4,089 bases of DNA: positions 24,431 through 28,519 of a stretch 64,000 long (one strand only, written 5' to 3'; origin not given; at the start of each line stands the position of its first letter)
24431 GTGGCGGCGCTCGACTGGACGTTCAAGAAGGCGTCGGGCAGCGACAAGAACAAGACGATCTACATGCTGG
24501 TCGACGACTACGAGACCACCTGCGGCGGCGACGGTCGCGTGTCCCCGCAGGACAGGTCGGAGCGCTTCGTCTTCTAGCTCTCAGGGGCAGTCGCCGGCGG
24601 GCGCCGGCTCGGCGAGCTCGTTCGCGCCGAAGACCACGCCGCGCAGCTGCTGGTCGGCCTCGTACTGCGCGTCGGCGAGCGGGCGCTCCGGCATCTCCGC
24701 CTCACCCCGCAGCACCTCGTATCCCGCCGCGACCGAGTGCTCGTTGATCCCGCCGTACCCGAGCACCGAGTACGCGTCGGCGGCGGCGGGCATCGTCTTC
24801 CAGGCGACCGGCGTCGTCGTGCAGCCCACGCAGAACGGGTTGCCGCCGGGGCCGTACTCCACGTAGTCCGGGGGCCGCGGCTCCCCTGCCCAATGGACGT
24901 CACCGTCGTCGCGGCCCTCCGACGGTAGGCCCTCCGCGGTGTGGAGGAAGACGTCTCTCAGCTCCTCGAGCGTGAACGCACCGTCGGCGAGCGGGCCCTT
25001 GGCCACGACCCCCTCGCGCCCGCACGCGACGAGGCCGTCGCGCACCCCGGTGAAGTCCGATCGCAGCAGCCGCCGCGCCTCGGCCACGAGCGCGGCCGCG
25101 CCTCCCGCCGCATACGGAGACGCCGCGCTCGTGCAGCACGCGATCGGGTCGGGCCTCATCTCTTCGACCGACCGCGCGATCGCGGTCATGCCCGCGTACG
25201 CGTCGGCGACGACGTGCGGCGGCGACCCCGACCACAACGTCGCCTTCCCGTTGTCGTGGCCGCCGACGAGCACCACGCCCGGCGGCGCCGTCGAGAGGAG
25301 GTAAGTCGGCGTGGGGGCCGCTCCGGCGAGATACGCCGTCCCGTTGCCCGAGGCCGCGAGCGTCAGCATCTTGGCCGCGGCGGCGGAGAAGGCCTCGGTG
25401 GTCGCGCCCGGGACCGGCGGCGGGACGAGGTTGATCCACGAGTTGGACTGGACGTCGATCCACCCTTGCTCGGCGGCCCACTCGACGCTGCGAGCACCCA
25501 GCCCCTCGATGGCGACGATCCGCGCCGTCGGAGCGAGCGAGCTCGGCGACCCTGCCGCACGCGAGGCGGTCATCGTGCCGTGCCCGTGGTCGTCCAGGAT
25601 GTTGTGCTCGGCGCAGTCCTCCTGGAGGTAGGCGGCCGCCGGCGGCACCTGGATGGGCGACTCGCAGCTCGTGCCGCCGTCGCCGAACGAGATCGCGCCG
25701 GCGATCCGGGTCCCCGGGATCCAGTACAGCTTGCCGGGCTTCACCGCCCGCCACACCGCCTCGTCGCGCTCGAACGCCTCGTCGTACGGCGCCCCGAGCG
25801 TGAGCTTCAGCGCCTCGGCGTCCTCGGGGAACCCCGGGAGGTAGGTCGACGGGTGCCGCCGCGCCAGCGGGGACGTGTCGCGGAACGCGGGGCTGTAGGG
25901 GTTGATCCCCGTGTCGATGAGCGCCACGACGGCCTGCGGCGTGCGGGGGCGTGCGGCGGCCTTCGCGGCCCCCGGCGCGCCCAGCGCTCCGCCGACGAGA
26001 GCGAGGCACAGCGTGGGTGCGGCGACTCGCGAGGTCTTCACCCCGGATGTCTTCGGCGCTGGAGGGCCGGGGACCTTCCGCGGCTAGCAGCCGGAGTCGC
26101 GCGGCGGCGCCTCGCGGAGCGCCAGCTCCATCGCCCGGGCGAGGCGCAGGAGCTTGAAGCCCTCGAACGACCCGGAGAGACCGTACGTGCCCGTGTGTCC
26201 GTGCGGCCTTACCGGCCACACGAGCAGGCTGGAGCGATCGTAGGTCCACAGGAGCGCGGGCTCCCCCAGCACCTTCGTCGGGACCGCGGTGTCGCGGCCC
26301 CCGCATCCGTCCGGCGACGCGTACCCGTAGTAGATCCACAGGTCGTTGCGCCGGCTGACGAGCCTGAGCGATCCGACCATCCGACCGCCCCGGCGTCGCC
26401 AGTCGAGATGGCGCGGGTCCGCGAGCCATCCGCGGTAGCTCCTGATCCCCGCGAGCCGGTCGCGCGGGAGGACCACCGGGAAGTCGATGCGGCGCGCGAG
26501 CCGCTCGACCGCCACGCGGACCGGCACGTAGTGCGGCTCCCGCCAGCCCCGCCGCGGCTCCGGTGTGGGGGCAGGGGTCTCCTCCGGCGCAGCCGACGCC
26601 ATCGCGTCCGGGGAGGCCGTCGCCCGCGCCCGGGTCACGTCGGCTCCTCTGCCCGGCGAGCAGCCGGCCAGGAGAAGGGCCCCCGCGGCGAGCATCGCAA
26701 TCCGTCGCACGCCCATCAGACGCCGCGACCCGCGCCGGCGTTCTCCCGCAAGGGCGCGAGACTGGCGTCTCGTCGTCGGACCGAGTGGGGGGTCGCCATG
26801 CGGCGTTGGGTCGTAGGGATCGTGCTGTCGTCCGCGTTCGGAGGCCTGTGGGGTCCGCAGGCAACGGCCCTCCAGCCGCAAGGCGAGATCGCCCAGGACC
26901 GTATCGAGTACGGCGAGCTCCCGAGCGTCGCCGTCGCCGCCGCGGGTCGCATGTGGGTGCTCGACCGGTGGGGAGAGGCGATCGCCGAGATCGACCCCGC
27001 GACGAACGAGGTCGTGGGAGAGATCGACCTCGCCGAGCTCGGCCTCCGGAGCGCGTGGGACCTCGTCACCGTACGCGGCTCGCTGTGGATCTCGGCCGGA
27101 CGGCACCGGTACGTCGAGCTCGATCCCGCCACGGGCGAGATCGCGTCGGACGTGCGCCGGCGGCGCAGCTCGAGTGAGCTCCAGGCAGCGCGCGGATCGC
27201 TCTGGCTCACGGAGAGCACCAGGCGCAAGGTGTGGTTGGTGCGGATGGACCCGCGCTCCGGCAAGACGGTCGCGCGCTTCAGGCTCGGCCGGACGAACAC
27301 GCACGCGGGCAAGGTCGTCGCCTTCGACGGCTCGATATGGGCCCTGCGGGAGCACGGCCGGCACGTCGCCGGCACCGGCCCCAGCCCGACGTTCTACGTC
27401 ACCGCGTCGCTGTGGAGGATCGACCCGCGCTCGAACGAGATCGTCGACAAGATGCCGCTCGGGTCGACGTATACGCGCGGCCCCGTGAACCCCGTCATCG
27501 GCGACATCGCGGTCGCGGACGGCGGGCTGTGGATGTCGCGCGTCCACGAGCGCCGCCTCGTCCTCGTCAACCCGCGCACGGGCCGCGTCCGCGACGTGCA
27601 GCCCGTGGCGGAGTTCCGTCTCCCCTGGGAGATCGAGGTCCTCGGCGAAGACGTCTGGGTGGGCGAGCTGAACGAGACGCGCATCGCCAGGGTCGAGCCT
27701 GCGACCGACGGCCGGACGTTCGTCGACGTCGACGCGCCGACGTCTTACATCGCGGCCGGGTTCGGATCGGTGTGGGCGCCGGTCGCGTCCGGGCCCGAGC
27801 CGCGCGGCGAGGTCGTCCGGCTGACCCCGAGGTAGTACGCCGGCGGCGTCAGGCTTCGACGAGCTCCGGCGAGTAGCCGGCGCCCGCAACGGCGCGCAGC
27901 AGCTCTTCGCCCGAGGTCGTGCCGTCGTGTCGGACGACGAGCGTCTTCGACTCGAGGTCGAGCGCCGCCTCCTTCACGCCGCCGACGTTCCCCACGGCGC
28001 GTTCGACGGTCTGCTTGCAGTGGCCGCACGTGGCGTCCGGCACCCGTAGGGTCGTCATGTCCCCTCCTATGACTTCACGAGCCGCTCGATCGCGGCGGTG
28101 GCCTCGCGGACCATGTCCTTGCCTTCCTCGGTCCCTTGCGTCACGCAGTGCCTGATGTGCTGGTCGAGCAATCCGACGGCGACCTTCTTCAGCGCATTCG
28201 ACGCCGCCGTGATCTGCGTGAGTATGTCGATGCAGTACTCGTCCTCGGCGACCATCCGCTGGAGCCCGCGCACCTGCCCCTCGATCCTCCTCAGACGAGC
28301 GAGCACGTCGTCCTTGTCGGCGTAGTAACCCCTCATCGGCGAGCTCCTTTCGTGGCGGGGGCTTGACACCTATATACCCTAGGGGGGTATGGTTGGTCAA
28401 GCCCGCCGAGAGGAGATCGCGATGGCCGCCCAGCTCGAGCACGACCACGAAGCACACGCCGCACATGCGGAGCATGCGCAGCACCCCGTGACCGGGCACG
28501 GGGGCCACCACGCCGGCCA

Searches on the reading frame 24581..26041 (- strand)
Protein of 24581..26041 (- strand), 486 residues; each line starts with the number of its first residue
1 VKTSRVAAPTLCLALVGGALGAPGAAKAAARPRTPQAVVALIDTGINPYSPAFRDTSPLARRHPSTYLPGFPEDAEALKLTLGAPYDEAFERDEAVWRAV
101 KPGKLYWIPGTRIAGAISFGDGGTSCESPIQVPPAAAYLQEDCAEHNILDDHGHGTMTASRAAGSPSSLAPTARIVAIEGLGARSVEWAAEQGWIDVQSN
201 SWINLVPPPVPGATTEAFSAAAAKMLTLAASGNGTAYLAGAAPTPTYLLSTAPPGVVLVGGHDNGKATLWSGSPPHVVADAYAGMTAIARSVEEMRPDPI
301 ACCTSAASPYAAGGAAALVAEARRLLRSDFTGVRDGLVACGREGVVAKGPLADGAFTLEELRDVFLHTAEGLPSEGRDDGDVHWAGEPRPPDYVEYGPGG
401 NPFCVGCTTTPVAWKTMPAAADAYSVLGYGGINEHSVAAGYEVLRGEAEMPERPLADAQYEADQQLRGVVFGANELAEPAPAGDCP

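Call 48: search_protein_families(library=pfam, proteins=[window:24581-26041:-], max_evalue=0.001)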
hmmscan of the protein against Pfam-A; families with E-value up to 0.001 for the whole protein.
window:24581-26041:- (486 aa): 1 family
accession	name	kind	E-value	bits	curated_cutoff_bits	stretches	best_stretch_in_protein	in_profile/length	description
PF00082.27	Peptidase_S8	-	4.2e-12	46.4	21.8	1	37-324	4-259/288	Subtilase family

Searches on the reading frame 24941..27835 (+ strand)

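Call 51: search_protein_families(library=pfam, proteins=[window:24941-27835:+], max_evalue=0.001)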
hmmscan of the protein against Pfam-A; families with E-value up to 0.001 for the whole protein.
window:24941-27835:+ (964 aa): 2 families
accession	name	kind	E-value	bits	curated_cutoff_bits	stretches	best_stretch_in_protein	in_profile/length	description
PF21959.2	DUF6923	-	8.4e-07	29.4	27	0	823-887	110-168/234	Repeat of unknown function (DUF6923)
PF16819.11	DUF5074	-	0.0002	20.9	27.2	0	725-775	166-217/353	Domain of unknown function (DUF5074)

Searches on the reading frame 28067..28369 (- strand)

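Call 48: search_protein_families(library=pfam, proteins=[window:28067-28369:-], max_evalue=0.001)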
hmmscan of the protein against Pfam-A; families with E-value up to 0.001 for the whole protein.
window:28067-28369:- (100 aa): 1 family
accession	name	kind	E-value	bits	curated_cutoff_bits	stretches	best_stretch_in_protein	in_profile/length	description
PF02583.22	Trns_repr_metal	-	2e-29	102.3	22.8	1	18-95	1-77/78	Metal-sensitive transcriptional repressor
